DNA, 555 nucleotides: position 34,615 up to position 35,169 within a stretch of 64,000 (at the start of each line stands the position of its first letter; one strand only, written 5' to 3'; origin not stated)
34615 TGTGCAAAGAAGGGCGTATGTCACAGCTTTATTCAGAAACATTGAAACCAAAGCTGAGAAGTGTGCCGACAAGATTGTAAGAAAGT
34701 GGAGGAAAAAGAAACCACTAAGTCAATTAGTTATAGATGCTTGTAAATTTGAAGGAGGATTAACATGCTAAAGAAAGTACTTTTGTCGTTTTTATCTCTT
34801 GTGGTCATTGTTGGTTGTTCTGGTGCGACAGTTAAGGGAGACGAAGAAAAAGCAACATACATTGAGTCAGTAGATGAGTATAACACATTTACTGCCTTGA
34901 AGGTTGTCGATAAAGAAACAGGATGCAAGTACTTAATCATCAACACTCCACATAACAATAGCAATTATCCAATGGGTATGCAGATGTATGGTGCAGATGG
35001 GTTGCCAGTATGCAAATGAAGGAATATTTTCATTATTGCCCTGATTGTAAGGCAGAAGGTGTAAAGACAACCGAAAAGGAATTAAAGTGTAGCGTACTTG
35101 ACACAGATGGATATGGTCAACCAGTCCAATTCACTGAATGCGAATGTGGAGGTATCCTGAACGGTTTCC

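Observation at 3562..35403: Conserved 16-nt element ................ repeated about 16 times, at fixed register inside the spacer of consensus sigmaA promoters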

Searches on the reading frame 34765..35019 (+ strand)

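Call 76: search_protein_families(library=phrogs, proteins=[window:34765-35019:+], max_evalue=0.001)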
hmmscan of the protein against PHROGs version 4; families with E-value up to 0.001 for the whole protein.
window:34765-35019:+ (84 aa): 2 families
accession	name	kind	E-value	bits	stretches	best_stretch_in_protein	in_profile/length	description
phrog_8801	-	unknown function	1.5e-07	32.8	1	3-83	2-90/94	-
phrog_11767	-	unknown function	3e-06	28.4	1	4-83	5-84/89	-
